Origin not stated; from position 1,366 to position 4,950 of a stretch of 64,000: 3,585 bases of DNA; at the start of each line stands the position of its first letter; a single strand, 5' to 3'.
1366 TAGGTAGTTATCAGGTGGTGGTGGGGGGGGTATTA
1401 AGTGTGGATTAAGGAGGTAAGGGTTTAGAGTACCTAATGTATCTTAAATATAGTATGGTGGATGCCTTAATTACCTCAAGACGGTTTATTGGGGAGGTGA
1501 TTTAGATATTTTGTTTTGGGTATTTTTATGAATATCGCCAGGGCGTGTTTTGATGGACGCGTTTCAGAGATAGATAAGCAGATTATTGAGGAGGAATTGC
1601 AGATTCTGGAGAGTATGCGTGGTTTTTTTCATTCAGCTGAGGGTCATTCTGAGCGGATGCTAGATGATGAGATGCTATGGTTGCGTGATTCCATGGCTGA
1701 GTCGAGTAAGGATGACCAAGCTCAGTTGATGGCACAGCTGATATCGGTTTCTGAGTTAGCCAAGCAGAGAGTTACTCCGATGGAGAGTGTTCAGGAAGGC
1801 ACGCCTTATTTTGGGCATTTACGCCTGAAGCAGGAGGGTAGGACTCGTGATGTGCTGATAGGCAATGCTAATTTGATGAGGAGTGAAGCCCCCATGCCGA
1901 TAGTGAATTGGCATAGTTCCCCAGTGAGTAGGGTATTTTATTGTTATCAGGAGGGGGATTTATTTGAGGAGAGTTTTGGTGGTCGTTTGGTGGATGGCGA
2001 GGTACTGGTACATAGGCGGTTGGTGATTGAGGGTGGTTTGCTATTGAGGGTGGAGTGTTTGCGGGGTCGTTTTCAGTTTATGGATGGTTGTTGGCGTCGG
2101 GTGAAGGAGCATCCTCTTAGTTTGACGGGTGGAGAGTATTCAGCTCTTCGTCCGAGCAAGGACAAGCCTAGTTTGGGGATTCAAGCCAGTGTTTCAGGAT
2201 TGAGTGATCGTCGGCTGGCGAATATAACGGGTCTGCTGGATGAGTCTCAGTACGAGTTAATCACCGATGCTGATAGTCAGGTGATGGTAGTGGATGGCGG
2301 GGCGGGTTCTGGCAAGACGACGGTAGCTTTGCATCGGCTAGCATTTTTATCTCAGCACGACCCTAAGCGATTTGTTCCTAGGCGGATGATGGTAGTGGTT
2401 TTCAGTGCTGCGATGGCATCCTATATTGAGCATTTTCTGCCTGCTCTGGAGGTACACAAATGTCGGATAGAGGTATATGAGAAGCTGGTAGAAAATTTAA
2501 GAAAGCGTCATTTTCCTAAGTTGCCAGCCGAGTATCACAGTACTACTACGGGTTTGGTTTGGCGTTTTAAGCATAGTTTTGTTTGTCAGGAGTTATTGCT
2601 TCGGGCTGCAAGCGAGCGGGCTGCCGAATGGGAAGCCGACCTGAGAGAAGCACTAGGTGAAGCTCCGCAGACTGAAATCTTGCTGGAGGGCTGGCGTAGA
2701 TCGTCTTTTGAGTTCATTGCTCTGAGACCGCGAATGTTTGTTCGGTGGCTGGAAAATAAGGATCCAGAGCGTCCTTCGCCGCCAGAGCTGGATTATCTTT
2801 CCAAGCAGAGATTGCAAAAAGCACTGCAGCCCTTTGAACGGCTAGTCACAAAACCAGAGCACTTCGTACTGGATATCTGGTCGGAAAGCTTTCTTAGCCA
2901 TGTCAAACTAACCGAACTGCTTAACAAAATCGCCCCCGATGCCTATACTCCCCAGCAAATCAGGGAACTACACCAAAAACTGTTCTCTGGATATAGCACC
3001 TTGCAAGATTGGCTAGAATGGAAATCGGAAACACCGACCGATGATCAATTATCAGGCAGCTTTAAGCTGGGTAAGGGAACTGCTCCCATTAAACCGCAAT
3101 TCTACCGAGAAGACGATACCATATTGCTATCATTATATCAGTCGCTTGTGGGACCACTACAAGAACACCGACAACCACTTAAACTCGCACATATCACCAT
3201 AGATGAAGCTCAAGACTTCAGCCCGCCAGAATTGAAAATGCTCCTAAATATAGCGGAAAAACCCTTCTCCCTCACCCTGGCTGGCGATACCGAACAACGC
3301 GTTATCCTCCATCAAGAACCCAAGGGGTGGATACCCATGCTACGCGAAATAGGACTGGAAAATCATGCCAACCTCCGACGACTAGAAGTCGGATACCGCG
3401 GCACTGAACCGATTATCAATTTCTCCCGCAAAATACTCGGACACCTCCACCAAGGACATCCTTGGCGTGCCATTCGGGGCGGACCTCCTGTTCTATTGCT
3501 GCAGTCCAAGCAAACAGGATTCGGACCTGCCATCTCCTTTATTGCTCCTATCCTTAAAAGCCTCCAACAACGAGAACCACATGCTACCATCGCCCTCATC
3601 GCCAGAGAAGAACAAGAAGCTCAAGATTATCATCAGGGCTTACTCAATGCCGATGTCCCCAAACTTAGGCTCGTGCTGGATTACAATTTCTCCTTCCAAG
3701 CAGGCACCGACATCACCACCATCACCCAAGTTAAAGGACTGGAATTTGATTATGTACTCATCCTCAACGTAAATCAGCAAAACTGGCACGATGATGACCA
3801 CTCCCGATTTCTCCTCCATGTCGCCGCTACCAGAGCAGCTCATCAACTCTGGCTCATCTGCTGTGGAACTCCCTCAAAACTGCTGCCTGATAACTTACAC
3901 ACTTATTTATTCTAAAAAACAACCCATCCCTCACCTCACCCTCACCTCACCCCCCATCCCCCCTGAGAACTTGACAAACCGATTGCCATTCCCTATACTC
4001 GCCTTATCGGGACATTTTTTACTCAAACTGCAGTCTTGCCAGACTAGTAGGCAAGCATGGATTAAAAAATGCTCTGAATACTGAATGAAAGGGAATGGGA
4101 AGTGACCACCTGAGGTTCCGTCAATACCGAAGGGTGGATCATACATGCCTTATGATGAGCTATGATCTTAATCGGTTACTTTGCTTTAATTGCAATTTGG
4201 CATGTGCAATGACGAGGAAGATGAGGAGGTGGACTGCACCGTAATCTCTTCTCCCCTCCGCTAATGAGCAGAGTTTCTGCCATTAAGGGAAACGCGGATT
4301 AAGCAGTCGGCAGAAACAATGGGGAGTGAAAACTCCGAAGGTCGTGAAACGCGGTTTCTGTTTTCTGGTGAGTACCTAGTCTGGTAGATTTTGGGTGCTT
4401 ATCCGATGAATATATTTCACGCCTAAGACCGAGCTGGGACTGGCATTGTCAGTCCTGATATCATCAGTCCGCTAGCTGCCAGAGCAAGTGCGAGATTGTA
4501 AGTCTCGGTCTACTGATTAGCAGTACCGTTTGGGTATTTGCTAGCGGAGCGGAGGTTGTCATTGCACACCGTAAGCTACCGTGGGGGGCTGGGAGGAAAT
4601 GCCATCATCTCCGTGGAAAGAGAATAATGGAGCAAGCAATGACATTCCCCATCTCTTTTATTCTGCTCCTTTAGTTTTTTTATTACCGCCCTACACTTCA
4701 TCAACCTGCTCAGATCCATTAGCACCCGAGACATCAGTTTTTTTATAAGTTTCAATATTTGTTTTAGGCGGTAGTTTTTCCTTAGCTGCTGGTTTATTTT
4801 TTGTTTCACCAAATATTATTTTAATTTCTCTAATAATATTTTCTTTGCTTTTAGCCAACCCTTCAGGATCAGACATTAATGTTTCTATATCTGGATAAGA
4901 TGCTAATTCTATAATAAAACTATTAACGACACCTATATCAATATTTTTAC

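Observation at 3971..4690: Promoter-driven ~680-nt ORF-free, helix-rich RNA candidate between a helicase and an OLD nuclease; no family recognised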

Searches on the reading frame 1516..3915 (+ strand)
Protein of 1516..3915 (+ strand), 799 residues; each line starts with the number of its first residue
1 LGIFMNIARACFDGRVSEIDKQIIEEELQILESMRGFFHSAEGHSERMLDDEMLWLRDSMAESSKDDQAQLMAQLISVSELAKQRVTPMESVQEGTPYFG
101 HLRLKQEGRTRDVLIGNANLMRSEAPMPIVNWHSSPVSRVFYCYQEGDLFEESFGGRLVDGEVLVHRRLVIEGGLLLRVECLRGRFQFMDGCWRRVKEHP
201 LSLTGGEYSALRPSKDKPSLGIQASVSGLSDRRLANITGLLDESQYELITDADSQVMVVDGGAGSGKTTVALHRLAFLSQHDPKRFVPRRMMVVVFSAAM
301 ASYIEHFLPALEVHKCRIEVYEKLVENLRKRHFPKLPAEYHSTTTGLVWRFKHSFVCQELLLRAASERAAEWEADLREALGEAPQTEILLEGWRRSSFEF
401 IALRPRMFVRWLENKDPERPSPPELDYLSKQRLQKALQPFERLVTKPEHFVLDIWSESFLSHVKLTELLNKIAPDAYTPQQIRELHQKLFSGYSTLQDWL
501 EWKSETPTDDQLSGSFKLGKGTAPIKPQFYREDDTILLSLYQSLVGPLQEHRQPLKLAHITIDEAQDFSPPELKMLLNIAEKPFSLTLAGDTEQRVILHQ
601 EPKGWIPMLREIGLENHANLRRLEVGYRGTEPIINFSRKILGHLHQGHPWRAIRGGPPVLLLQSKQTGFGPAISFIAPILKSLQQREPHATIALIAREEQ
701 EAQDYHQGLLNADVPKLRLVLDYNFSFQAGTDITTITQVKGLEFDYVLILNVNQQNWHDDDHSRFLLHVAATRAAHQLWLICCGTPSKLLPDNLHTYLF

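Call 8: search_protein_families(library=pfam, proteins=[window:1516-3915:+])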
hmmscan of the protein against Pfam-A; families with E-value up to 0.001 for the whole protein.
window:1516-3915:+ (799 aa): 8 families
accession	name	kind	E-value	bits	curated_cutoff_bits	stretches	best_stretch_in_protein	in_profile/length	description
PF13538.12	UvrD_C_2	-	4.8e-11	42.8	27.4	1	733-781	4-52/52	UvrD-like helicase C-terminal domain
PF13245.12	AAA_19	-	5.1e-10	40.1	25.1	1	250-595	7-129/134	AAA domain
PF00580.27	UvrD-helicase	-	2.3e-09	37.8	23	1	243-595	3-251/271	UvrD/REP helicase N-terminal domain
PF13361.12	UvrD_C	-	2.9e-09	37.2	25.6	1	732-783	288-348/350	UvrD-like helicase C-terminal domain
PF13401.12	AAA_22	-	4.3e-06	27.5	27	0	548-594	75-126/130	AAA domain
PF01443.25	Viral_helicase1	-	1.4e-05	25.5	21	0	728-780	174-226/228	Viral superfamily 1 RNA helicase core domain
PF13604.12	AAA_30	-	3.7e-05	24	27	0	242-270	3-34/191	AAA domain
PF02562.22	PhoH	-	0.0002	21.4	27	0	555-617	118-180/205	PhoH-like protein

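Call 12: find_encoding_contigs(protein=window:1516-3915:+, flank=6000, max_places=10)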
Protein window:1516-3915:+ (799 aa): no gene with exactly this product is on record in the collection.

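Call 16: find_homologous_proteins(query=window:1516-3915:+, max_evalue=1e-10)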
Query window:1516-3915:+ (799 aa): 638 proteins with E <= 1e-10 among 8000 candidates; the best 120 are listed.
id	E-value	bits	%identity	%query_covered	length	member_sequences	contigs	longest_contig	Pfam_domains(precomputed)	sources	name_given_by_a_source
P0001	0.0e+0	1830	100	99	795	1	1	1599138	PF13538.13,PF01443.25,PF13361.13,PF13245.13,PF13401.13,PF00580.28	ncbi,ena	-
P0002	3.0e-278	943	55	98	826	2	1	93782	PF13538.13,PF13087.13,PF13361.13,PF13245.13,PF00580.28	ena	-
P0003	6.7e-190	651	41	99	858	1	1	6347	PF13538.13,PF13361.13,PF13245.13,PF00580.28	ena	-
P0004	4.1e-165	569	40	97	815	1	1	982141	PF13538.13,PF13361.13,PF13245.13,PF00580.28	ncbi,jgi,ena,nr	ncbi:MAG: ATP-binding domain-containing protein [Deltaproteobacteria bacterium]|nr:ATP-binding domai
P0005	1.7e-146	507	36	57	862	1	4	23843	PF13538.13,PF13361.13,PF13245.13,PF00580.28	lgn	-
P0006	1.0e-145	505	38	97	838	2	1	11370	PF13538.13,PF01443.25,PF13361.13,PF13245.13,PF00580.28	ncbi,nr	ncbi:MAG: ATP-binding domain-containing protein [Deltaproteobacteria bacterium]|nr:ATP-binding domai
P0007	6.2e-144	499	35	58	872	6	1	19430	PF13538.13,PF13604.13,PF13361.13,PF13245.13,PF00580.28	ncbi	-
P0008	1.1e-143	498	36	96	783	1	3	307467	PF13538.13,PF13361.13,PF13245.13,PF00580.28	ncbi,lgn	-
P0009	9.8e-143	495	36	57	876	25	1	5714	PF13538.13,PF13361.13,PF13245.13,PF00580.28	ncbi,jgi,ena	jgi:DNA helicase-2/ATP-dependent DNA helicase PcrA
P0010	1.5e-142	494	37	97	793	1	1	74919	PF13538.13,PF01443.25,PF13361.13,PF13245.13,PF00580.28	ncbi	-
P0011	5.3e-142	493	38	94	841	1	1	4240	PF13538.13,PF01443.25,PF13361.13,PF13245.13,PF00580.28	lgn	-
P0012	6.4e-142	492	37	97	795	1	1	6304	PF13538.13,PF01443.25,PF13361.13,PF13245.13,PF00580.28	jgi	jgi:DNA helicase-2/ATP-dependent DNA helicase PcrA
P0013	1.0e-141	492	37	94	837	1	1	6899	PF13538.13,PF01443.25,PF13361.13,PF13245.13,PF00580.28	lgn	-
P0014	4.6e-141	489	39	45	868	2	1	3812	PF13538.13,PF13361.13,PF13245.13,PF00580.28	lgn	-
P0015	6.0e-140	486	35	96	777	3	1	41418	PF13538.13,PF13361.13,PF13245.13,PF05729.19,PF00580.28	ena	-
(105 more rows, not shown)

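Call 17: find_encoding_contigs(protein=P0001, flank=8000, max_places=4)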
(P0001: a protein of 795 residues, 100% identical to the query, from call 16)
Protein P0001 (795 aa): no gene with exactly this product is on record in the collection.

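Call 18: find_encoding_contigs(protein=P0002, flank=10000, max_places=4)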
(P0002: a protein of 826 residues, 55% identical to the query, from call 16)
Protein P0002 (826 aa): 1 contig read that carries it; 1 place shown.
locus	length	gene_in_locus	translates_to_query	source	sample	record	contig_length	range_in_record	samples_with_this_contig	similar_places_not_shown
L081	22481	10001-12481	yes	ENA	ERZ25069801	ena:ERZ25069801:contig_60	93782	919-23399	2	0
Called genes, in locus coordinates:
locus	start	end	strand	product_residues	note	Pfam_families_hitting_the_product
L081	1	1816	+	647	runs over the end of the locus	PF13292:DXP_synthase_N, PF00456:Transketolase_N (faint), PF00676:E1_dh (weak), PF02779:Transket_pyr, PF02780:Transketolase_C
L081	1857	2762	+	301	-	-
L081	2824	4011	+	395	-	PF13576:Pentapeptide_3 (faint), PF25296:Decapeptide (faint), PF00805:Pentapeptide, PF13599:Pentapeptide_4, PF00805:Pentapeptide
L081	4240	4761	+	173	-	PF12838:Fer4_7 (faint), PF00037:Fer4 (faint), PF13247:Fer4_11, PF14697:Fer4_21 (weak), PF25160:LdpA_Fe-S-bd (weak), PF13187:Fer4_9 (weak), PF13237:Fer4_10 (weak), PF14697:Fer4_21 (weak), +4 more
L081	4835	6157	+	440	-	PF07992:Pyr_redox_2, PF00070:Pyr_redox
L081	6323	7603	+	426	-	PF25390:WD40_RLD, PF13540:RCC1_2, PF00415:RCC1, PF13540:RCC1_2, PF00415:RCC1, PF25390:WD40_RLD, PF00415:RCC1, PF13540:RCC1_2, +3 more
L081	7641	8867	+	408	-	PF25390:WD40_RLD, PF13540:RCC1_2, PF00415:RCC1, PF13540:RCC1_2 (weak), PF00415:RCC1, PF13540:RCC1_2, PF25390:WD40_RLD, PF00415:RCC1, +3 more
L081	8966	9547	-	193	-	PF07813:LTXXQ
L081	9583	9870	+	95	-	-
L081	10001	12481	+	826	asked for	PF00580:UvrD-helicase (faint), PF13087:AAA_12 (faint), PF13245:AAA_19 (faint), PF13361:UvrD_C (weak), PF13538:UvrD_C_2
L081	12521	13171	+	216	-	-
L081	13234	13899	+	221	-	PF00005:ABC_tran, PF13304:AAA_21 (faint)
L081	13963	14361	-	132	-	PF00380:Ribosomal_S9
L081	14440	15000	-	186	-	PF00572:Ribosomal_L13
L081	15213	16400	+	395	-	PF01514:YscJ_FliF (faint), PF08345:YscJ_FliF_C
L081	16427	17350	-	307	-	PF00892:EamA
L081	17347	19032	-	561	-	PF03853:YjeF_N, PF01256:Carb_kinase, PF02110:HK (weak)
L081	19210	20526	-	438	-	-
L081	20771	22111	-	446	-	-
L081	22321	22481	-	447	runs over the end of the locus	-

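Call 22: search_protein_families(library=padloc, proteins=[window:1516-3915:+], max_evalue=0.001)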
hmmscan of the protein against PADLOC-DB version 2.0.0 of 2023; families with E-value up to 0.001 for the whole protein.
window:1516-3915:+ (799 aa): 23 families
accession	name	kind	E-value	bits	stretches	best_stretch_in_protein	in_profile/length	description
PDLC03802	RTasHel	-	6.9e-14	49.6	1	694-783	581-652/675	DRT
PDLC01087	C3a187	-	9.6e-14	49.1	2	558-783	321-544/559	NERD+UvrD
PDLC00117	GajB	-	2.2e-10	37.7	1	558-717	220-378/604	UrvD helicase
PDLC00127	GajB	-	2.9e-10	37.3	1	710-781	489-565/594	UrvD helicase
PDLC00104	GajB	-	3.1e-09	34.1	0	729-782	502-563/574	UrvD helicase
PDLC00106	GajB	-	7e-09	32.7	1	557-642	206-289/577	UrvD helicase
PDLC00107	GajB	-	1.2e-08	32.1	0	733-756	482-505/587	UrvD helicase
PDLC03813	RTasNERD-Hel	-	1.3e-08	32.5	0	243-333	212-298/519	DRT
PDLC00103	GajB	-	1.7e-08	31.9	1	725-784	515-578/612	UrvD helicase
PDLC00123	GajB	-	4e-08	30.3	1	557-709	177-325/540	UrvD helicase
PDLC00132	GajB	-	1.5e-07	28.5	0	557-641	215-299/625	UrvD helicase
PDLC00122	GajB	-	1.7e-07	28.5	0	732-781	424-471/502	UrvD helicase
PDLC00111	GajB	-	2e-07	28.1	0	560-599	203-245/625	UrvD helicase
PDLC00129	GajB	-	4.4e-07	26.9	1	558-643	228-311/594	UrvD helicase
PDLC00144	GajB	-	2.6e-06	24.3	0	730-783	467-521/559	UrvD helicase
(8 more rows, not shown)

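Call 28: list_cluster_members(proteins=[P0001, P0121, P0002, P0004])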
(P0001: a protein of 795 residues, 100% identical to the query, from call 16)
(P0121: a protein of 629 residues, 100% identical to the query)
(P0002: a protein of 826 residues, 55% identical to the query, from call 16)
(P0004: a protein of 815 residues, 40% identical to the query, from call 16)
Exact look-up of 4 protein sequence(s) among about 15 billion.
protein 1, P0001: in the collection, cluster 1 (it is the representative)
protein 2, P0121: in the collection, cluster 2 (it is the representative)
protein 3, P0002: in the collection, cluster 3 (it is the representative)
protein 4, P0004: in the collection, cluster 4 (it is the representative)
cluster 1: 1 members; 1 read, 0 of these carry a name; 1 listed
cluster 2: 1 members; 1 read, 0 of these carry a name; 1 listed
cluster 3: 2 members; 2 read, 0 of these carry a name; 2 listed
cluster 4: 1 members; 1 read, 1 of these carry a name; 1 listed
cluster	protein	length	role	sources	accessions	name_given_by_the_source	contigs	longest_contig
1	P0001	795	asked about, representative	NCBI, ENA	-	-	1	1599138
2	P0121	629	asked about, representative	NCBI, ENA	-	-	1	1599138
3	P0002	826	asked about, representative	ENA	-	-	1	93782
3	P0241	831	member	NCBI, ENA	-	-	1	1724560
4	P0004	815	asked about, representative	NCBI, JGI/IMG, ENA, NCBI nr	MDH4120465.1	MAG: ATP-binding domain-containing protein [Deltaproteobacteria bacterium] | ATP-binding domain-containing protein [Deltaproteobacteria bacterium]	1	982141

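Call 72: find_encoding_contigs(protein=P0004, flank=5000, max_places=2)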
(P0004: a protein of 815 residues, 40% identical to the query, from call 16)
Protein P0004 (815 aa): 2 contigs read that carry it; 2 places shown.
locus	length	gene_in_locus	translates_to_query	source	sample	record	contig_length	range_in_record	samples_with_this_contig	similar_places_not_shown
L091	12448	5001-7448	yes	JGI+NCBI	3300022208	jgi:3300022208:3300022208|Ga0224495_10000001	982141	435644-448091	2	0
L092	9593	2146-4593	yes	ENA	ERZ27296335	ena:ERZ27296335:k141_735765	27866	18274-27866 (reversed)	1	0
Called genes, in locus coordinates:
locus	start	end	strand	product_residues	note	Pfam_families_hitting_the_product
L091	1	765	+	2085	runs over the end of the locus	PF11974:bMG3, PF01835:MG2, PF17972:bMG5, PF07703:A2M_BRD, PF00207:A2M, PF17973:bMG10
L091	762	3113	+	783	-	PF00912:Transgly, PF00905:Transpeptidase, PF06832:BiPBP_C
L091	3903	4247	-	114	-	PF02641:DUF190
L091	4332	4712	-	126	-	PF02537:CRCB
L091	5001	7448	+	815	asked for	PF00580:UvrD-helicase, PF13245:AAA_19 (faint), PF13361:UvrD_C (weak), PF13538:UvrD_C_2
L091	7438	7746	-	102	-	PF10805:DUF2730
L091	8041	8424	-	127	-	PF11351:GTA_holin_3TM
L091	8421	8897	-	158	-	PF01510:Amidase_2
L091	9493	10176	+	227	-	PF01381:HTH_3 (weak), PF13560:HTH_31 (weak), PF00717:Peptidase_S24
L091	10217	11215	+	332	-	PF00226:DnaJ (weak)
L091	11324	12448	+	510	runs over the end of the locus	PF13522:GATase_6, PF13537:GATase_7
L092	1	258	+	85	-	?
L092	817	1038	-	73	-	-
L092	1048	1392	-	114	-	PF02641:DUF190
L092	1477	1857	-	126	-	PF02537:CRCB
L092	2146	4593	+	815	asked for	PF00580:UvrD-helicase, PF13245:AAA_19 (faint), PF13361:UvrD_C (weak), PF13538:UvrD_C_2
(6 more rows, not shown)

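Call 73: find_encoding_contigs(protein=P0003, flank=5000, max_places=2)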
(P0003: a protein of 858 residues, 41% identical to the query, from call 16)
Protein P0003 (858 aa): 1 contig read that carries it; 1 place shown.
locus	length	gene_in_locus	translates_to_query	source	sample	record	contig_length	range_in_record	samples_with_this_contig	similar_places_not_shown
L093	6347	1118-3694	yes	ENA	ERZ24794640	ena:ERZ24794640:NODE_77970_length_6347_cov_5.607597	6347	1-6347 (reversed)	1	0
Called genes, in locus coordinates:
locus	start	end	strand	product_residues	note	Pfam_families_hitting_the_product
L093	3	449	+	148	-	?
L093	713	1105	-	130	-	PF02537:CRCB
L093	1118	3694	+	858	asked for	PF00580:UvrD-helicase (weak), PF13245:AAA_19, PF13361:UvrD_C (weak), PF13538:UvrD_C_2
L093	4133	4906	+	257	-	-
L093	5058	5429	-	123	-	PF01042:Ribonuc_L-PSP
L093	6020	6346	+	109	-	?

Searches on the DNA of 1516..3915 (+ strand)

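Call 32: search_rna_families(sources=[L081, L082], threshold=gathering)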
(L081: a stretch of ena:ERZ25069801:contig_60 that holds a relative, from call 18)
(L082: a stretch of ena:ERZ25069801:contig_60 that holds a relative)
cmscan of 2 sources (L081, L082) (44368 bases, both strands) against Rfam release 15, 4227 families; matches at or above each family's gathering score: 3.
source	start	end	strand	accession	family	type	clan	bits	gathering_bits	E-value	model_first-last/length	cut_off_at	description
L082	17697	20712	+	RF02541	LSU_rRNA_bacteria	Gene; rRNA;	CL00112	2886.6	50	0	1-2925/2925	no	Bacterial large subunit ribosomal RNA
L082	16718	16789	-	RF00005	tRNA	Gene; tRNA;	CL00001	69.2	29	3.6e-13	1-71/71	no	tRNA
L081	9606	9678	-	RF00005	tRNA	Gene; tRNA;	CL00001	63.8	29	1.1e-11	1-71/71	no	tRNA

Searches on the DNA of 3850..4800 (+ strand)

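Call 4: search_rna_families(source=window, start=3850, end=4800, threshold=evalue, max_evalue=10, show_alignments=3)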
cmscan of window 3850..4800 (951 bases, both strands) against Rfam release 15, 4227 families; matches with E-value up to 10: 3.
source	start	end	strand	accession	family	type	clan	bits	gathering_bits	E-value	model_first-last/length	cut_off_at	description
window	4624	4677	-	RF04352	Plastid-psbA-4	Cis-reg;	CL00153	18.9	56.8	2.9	1-61/61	no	Plastid-psbA-4 3UTR RNA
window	4272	4318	+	RF03097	RAGATH-21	Gene; sRNA;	-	17.3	70.3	4.1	1-76/76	no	RAGATH-21 RNA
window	4146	4194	+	RF00570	SNORD64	Gene; snRNA; snoRNA; CD-box;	CL00069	16.9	40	4.7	1-67/67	no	Small Nucleolar RNA SNORD64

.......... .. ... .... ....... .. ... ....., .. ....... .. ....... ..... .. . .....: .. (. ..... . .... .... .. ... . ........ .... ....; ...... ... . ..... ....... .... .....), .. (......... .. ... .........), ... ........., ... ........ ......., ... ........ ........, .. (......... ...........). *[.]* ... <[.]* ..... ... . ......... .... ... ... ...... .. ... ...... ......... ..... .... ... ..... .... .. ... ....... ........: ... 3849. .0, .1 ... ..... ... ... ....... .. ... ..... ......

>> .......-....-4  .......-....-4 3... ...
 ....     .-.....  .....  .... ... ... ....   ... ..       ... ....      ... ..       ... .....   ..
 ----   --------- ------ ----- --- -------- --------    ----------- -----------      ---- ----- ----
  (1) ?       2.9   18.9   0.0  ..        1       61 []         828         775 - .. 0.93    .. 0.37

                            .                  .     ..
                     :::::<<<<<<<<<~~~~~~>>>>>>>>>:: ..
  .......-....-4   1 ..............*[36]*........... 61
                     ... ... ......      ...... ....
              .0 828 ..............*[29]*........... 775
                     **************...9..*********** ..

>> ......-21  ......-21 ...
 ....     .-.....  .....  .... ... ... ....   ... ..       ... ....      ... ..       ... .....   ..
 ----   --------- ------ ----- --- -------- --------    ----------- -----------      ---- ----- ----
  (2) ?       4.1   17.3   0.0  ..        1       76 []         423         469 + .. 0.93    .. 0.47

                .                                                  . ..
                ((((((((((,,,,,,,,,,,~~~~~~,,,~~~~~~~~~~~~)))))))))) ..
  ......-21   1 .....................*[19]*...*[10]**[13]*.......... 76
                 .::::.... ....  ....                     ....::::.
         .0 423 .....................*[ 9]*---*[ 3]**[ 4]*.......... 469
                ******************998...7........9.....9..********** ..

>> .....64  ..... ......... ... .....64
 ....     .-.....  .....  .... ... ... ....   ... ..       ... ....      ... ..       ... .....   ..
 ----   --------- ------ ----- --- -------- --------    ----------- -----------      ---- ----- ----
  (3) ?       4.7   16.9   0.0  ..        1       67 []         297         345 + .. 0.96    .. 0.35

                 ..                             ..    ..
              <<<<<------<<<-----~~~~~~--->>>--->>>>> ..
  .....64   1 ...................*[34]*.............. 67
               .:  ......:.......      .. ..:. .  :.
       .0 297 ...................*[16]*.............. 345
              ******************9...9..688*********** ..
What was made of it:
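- On Any Rfam 15 family (including RNase P, tmRNA, 6S, SRP, group I and II introns, OLE, ROOL, GOLLD, HEARO, retron msr): In 3850-4800 at E up to 10 there were three chance-level hits of 17-19 bits against thresholds of 40-70 (call 4).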

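Call 23: search_dna_similar(query=window:3916-4690:+, collection=plasmids, mode=distant, max_evalue=0.01)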
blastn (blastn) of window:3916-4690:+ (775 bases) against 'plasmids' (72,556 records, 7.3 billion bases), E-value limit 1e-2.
No match.

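Call 24: search_dna_similar(query=window:3916-4690:+, collection=phages, mode=distant, max_evalue=0.01)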
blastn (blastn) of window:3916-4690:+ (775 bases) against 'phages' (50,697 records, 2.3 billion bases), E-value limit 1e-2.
No match.
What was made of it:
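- Tried and rejected: blastn against plasmids and phages found nothing (calls 23, 24).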

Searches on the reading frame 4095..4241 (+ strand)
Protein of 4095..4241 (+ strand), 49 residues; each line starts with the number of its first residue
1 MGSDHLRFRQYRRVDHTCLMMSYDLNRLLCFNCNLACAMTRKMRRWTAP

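Call 51: search_protein_families(library=pfam, proteins=[window:4095-4241:+], max_evalue=1)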
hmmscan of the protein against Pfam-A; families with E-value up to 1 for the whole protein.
seq(49 aa): 0 families

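Call 62: search_protein_representatives(protein=window:4095-4241:+)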
Query: 49 residues. Proteins with E-value up to 0.001 (for the whole library): 0; up to 1e-10: 0; up to 1e-30: 0. The best 0 are listed.
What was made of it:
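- The 49-aa ORF has no hit (call 62). No hit among 1.84 billion representative proteins (call 62).
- Tried and rejected: The 49-aa ORF has no hit in 1.84 billion proteins (call 62).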
